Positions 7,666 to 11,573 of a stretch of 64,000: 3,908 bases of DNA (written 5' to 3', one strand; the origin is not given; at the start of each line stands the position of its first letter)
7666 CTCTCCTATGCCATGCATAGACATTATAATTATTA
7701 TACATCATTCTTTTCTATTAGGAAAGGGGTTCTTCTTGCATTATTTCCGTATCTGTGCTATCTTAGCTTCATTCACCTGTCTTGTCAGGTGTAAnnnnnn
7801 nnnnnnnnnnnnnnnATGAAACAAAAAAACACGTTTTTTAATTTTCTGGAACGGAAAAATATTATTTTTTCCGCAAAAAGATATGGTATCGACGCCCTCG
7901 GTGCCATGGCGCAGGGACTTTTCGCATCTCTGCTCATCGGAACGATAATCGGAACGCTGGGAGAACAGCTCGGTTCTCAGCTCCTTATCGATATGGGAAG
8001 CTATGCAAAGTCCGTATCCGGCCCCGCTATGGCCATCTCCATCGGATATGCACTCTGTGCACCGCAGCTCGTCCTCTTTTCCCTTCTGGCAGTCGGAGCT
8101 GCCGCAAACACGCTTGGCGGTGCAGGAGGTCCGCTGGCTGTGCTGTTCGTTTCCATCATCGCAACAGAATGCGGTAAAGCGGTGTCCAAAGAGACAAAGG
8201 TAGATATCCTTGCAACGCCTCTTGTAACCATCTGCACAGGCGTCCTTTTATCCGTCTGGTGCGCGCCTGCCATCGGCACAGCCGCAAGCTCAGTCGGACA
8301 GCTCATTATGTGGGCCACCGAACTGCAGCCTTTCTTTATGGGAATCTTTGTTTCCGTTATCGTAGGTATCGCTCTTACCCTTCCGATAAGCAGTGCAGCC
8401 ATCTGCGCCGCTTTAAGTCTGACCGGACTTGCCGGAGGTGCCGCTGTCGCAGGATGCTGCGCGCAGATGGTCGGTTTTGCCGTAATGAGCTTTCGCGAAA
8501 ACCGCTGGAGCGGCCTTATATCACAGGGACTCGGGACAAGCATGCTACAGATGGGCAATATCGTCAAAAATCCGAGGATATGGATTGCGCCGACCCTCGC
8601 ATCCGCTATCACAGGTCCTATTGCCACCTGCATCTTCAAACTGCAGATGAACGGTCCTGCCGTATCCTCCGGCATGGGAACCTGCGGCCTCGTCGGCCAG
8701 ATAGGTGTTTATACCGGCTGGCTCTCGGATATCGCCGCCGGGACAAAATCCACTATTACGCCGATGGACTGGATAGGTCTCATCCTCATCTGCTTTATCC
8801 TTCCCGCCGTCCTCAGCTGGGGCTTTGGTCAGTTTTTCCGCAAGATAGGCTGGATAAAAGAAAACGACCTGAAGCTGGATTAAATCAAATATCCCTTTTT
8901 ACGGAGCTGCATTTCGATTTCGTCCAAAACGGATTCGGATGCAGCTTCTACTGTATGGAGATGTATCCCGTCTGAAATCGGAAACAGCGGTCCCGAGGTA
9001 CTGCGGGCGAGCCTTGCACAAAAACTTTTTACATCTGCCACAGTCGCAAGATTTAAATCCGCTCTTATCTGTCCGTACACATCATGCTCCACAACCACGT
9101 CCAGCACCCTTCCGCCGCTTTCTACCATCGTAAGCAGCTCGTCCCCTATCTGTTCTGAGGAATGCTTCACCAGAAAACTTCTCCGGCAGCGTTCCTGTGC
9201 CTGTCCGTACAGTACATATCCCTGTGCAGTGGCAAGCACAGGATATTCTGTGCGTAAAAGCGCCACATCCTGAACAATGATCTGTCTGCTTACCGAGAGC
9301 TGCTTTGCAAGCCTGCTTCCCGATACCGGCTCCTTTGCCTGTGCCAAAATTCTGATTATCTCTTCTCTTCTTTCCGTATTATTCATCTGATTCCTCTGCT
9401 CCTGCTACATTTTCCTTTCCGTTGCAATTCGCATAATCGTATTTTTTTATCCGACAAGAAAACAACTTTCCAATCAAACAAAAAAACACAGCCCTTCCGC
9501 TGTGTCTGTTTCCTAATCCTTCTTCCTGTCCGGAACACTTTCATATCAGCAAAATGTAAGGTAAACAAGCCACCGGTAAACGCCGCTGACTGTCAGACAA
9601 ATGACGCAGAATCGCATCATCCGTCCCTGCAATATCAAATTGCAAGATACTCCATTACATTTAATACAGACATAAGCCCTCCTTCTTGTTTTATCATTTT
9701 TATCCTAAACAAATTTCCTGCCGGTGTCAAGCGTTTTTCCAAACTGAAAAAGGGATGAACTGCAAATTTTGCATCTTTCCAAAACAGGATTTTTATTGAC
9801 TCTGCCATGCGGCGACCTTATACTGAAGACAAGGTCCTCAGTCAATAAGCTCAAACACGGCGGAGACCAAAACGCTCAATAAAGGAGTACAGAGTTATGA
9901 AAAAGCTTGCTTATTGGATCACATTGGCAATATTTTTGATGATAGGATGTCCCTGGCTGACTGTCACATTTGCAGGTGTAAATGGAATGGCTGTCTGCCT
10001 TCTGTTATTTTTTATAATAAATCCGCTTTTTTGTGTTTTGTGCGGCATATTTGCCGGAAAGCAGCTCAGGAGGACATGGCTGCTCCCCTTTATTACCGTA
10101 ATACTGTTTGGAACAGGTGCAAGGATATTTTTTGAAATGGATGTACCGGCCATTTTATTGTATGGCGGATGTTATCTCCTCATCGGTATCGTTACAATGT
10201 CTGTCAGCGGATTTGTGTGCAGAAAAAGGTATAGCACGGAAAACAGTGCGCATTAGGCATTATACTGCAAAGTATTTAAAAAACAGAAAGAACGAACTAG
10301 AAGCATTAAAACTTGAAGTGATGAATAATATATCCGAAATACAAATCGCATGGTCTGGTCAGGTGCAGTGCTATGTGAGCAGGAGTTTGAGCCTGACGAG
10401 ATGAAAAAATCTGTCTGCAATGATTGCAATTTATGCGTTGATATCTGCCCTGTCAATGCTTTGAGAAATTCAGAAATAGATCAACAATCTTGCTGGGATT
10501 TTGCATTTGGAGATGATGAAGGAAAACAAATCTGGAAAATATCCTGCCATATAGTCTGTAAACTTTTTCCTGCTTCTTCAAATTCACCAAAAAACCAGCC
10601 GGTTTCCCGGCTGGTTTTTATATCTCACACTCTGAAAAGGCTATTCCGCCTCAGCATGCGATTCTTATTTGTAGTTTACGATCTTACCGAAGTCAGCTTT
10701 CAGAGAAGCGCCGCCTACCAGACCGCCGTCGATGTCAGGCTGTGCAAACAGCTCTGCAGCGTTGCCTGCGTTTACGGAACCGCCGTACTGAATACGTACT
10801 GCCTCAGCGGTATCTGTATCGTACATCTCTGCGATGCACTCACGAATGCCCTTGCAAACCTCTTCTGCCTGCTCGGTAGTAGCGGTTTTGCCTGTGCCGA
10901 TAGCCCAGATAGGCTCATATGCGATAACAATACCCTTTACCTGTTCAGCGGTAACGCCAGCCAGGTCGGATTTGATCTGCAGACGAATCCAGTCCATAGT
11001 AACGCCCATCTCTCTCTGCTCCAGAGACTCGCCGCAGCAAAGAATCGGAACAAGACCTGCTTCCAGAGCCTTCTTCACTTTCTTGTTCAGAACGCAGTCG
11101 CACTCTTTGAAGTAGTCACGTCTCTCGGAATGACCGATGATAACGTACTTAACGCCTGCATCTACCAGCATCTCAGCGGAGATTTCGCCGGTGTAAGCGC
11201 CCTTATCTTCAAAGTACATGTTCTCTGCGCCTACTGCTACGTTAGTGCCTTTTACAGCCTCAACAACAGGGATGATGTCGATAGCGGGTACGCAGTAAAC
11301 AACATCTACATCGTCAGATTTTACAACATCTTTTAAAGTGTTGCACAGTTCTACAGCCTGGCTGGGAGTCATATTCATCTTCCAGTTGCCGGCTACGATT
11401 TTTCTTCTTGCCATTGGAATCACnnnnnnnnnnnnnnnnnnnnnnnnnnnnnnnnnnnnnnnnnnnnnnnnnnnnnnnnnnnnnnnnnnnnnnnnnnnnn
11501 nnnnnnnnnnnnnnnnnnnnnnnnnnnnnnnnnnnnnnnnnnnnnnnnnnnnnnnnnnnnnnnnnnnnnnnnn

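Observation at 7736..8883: Candidate NiaR-regulated EIIC_2-like transporter (possible niacin/vitamin uptake)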

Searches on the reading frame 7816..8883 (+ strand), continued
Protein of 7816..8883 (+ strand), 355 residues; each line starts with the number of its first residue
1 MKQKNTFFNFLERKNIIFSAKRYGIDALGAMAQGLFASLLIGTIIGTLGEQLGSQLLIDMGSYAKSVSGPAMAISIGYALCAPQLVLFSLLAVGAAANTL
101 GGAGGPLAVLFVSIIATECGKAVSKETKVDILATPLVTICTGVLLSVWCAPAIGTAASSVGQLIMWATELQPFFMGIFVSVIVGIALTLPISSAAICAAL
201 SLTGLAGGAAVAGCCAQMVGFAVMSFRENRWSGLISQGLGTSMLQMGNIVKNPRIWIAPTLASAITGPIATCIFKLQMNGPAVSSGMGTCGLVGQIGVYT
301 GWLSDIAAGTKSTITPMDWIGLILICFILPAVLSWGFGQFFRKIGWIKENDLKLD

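Call 73: get_annotated_region(hit=H7, flank=4000)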
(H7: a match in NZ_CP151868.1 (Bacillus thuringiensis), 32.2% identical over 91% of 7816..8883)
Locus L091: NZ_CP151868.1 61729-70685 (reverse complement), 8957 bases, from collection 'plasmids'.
description: Bacillus thuringiensis strain YB6 plasmid unnamed1, complete sequence
organism: Bacillus thuringiensis (NCBI taxid 1428)
taxonomy: Bacteria; Bacillota; Bacilli; Bacillales; Bacillaceae; Bacillus; Bacillus thuringiensis
host: -; source: tobacco,mixed culture,leaves; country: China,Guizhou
typing (MOB-suite, as given by PLSDB): non-mobilizable
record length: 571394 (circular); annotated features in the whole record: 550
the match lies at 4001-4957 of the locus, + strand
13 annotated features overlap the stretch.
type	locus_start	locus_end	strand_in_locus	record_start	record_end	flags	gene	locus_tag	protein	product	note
CDS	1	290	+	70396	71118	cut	-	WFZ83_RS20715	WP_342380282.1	MBL fold metallo-hydrolase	-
CDS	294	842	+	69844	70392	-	-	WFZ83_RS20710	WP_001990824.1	TetR/AcrR family transcriptional regulator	-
CDS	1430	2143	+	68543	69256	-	-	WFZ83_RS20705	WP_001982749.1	CPBP family intramembrane glutamic endopeptidase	GO:0071586 - CAAX-box protein processing [Evidence IEA]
CDS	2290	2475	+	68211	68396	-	-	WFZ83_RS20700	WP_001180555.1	hypothetical protein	-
CDS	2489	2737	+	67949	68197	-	-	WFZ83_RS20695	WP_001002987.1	spore coat protein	-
CDS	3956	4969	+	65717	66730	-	-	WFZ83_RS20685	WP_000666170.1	PTS sugar transporter subunit IIC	-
CDS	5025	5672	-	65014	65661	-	-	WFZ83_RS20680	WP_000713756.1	phosphatase PAP2 family protein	-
CDS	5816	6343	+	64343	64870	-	-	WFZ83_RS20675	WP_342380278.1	hypothetical protein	-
CDS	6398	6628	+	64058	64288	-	-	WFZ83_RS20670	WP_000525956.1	hypothetical protein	-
CDS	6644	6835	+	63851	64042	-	-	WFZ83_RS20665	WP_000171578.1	hypothetical protein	-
CDS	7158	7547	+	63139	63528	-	-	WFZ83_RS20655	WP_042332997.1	hypothetical protein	-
CDS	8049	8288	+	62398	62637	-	-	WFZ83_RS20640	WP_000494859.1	DUF3937 family protein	-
CDS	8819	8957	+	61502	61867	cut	-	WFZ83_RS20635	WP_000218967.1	arsenate reductase family protein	-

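Call 74: get_annotated_region(hit=H9, flank=4000)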
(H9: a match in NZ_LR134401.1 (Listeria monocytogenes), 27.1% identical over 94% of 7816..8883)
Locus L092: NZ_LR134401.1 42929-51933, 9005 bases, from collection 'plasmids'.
description: Listeria monocytogenes strain NCTC7974 plasmid 4, complete sequence
organism: Listeria monocytogenes (NCBI taxid 1639)
taxonomy: Bacteria; Bacillota; Bacilli; Bacillales; Listeriaceae; Listeria; Listeria monocytogenes
host: -; source: Homo sapiens,Vein blood; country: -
typing (MOB-suite, as given by PLSDB): non-mobilizable
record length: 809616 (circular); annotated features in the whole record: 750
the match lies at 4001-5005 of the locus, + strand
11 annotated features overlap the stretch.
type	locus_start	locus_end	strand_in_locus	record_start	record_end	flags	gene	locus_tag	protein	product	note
CDS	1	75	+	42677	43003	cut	-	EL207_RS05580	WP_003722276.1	thioredoxin family protein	-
CDS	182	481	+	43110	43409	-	-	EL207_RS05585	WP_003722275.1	nucleotide pyrophosphohydrolase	-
CDS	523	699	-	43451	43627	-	-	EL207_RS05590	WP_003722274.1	hypothetical protein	-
CDS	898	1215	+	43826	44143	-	-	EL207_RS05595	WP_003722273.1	nucleoside triphosphate pyrophosphohydrolase family protein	-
CDS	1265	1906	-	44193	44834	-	-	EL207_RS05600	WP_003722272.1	DUF1361 domain-containing protein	-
CDS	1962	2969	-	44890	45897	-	-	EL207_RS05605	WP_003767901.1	YeiH family protein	-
CDS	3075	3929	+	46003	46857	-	-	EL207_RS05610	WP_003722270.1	LysR substrate-binding domain-containing protein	-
CDS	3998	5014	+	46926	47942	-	-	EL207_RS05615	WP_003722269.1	PTS transporter subunit IIC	-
CDS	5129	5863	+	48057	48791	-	-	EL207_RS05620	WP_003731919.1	GntR family transcriptional regulator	-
CDS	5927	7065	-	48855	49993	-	-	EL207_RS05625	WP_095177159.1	IS3-like element ISLmo1 family transposase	GO:0006313 - DNA transposition [Evidence IEA]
CDS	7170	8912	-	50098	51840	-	-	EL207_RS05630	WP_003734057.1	class I mannose-6-phosphate isomerase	-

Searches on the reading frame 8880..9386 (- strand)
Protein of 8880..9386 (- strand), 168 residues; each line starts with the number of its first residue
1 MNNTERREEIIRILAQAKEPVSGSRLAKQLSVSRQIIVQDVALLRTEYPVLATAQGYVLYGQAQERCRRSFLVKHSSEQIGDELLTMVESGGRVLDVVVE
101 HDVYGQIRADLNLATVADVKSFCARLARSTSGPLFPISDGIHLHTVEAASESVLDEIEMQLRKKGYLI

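Call 6: search_protein_families(library=pfam, proteins=[window:8880-9386:-], max_evalue=0.01)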
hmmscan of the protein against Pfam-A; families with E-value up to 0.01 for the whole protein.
window:8880-9386:- (168 aa): 3 families
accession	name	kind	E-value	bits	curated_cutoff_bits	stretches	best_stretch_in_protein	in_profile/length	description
PF02829.19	3H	-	9.3e-32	109.6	25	1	72-167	2-97/97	3H domain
PF08279.18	HTH_11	-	5.1e-14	52.3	25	1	6-57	1-54/55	HTH domain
PF21476.4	PF0610-like_N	-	0.0016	19.1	33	1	6-41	2-35/50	PF0610-like, N-terminal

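Call 7: search_protein_families(library=ncbifam, proteins=[window:8880-9386:-], max_evalue=0.01)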
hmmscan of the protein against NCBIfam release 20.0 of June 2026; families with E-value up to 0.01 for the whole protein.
window:8880-9386:- (168 aa): 6 families
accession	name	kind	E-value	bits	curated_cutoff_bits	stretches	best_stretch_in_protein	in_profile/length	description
TIGR00122.1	birA_repr_reg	equivalog_domain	1.3e-06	28.2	70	1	13-64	6-58/69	biotin operon repressor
NF053704.1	TransRegCcpNBacil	equivalog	0.00014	21.3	260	1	3-64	3-64/208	transcriptional regulator CcpN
NF053736.1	AcpB_EbpR_MafR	subfamily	0.00066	19.1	130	1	3-49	4-50/481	AcpB/EbpR/MafR family transcriptional regulator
NF007366.0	PRK09863.1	equivalog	0.00067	18.2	426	1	5-47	4-44/586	putative frv operon regulatory protein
NF008850.0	PRK11886.1-5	equivalog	0.0017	17.6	489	1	2-46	3-46/320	bifunctional biotin--[acetyl-CoA-carboxylase] ligase/biotin operon repressor BirA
NF008995.0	PRK12338.1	equivalog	0.0064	15.9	434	1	70-167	208-312/319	hypothetical protein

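Call 50: search_solved_structures(query=window:8880-9386:-, show_alignments=2)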
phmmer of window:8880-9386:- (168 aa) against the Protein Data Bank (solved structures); distinct sequences matched with E-value up to 0.001: 3.
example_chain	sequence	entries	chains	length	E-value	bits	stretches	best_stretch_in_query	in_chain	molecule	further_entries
9ebr_A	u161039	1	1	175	1e-43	152.2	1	4-168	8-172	Probable transcription repressor NiaR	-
1j5y_A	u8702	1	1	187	1.3e-43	151.9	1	4-168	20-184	TRANSCRIPTIONAL REGULATOR, BIOTIN REPRESSOR FAMILY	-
7cv0_A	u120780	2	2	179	2.9e-38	134.5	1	4-168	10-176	Transcriptional regulator NiaR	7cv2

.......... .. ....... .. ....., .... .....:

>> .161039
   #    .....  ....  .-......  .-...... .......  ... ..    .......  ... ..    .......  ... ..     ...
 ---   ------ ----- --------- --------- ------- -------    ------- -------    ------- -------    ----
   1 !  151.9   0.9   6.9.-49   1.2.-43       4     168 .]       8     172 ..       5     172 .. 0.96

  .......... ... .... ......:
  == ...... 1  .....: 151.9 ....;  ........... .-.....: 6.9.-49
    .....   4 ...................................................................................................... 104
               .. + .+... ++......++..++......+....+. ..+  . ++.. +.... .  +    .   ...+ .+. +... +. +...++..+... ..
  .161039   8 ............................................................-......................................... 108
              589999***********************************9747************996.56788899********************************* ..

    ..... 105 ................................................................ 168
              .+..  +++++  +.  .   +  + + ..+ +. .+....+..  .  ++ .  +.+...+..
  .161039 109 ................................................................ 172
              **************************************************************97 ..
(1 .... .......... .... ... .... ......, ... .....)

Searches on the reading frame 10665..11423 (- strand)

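Call 69: search_protein_families(library=pfam, proteins=[window:10665-11423:-], max_evalue=0.0001)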
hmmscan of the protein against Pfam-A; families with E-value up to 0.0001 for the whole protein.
window:10665-11423:- (252 aa): 1 family
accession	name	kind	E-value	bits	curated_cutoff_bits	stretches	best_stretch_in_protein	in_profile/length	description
PF00121.24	TIM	-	3.9e-96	321.7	20.1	1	8-251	1-244/245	Triosephosphate isomerase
